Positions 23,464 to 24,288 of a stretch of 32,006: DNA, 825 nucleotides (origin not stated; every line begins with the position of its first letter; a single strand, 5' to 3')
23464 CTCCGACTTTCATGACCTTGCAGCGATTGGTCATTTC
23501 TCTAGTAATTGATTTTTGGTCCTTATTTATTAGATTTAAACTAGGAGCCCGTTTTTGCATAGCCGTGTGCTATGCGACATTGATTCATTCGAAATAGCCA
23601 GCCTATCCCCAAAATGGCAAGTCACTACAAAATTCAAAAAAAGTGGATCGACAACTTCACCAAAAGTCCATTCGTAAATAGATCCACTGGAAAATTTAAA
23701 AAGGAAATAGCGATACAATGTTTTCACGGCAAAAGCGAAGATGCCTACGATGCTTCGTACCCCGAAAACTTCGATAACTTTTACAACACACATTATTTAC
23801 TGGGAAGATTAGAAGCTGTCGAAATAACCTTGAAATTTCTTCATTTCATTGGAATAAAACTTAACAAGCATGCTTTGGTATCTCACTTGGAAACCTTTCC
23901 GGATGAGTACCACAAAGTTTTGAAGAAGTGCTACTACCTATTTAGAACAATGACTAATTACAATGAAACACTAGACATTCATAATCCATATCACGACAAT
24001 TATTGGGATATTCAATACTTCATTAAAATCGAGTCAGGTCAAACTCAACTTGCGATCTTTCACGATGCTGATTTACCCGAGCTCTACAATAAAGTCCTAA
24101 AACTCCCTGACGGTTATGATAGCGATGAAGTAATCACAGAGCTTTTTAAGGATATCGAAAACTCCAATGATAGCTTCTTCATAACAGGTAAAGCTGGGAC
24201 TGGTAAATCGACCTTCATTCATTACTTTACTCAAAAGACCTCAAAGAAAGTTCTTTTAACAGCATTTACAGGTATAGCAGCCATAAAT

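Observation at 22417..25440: Low-GC divergent pair: reader-like+HNH nuclease and N-terminally extended Pif1 helicase, a candidate undescribed defence module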

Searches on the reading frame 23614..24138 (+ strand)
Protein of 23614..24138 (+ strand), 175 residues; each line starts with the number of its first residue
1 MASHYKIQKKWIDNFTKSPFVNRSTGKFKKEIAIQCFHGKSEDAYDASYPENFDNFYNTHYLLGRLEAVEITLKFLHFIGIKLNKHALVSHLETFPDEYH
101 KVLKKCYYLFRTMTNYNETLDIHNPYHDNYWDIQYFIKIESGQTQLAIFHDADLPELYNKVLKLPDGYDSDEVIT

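Call 62: search_protein_representatives(protein=window:23614-24138:+)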
Query: 175 residues. Proteins with E-value up to 0.001 (for the whole library): 43; up to 1e-10: 21; up to 1e-30: 3. The best 43 are listed.
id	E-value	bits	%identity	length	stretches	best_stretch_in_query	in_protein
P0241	1.1e-42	162.4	43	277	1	6-175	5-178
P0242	1.2e-41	159.0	42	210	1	4-174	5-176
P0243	4.8e-34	134.2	38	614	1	7-174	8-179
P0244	1.3e-30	123.0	42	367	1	26-174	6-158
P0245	8.1e-29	117.2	38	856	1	5-172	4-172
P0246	3.2e-28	115.3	39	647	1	6-173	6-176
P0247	1.1e-27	113.5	45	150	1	1-119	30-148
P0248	6.3e-27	111.0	36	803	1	6-174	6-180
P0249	7.1e-26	107.6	38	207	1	8-173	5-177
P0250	2.9e-24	102.3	32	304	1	5-170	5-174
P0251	1.5e-23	100.1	43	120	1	7-115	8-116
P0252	2.2e-21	93.0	47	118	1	8-111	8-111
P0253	2.2e-20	89.7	33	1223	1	6-173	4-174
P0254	4.2e-20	88.8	34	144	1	6-134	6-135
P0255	1.4e-19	87.1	46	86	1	60-143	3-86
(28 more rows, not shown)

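Call 75: search_solved_structures(query=A3, max_evalue=10)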
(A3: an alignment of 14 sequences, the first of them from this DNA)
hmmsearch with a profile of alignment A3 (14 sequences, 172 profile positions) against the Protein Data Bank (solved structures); distinct sequences matched with E-value up to 10: 5.
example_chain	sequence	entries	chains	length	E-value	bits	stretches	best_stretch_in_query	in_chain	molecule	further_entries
8qad_A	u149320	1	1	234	0.0029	20.7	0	90-119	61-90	sc-apCC-6-LLIA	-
6lgf_A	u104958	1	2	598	0.048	16.8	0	28-79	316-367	Sucrose hydrolase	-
6lga_A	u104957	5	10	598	0.069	16.2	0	28-79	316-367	Sucrose hydrolase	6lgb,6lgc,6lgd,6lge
6lgg_A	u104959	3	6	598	0.074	16.1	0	28-79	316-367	Sucrose hydrolase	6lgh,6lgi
8glv_Fy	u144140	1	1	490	0.95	12.5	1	62-122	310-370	DUF4201 domain-containing protein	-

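Call 76: search_protein_families(library=pfam, alignment_id=A3, max_evalue=1)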
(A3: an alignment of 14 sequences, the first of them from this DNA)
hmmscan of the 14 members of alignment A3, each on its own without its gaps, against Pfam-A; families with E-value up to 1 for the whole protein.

A. member 1, seq(172 aa): 0 families

B. families by the number of members that match (of 14 scanned): 6 families
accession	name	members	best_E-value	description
PF21445.3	ADDB_N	1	0.0096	ADDB, N-terminal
PF21465.2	Cwp6_N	1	0.066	Putative N-acetylmuramoyl-L-alanine amidase cwp6, N-terminal domain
PF11691.13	DUF3288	1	0.18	Protein of unknown function (DUF3288)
PF10553.14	MSV199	1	0.19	MSV199 domain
PF25064.1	ARM_TT21_5th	1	0.19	TT21 fifth ARM repeats domain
PF09970.15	DUF2204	1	0.2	Nucleotidyl transferase of unknown function (DUF2204)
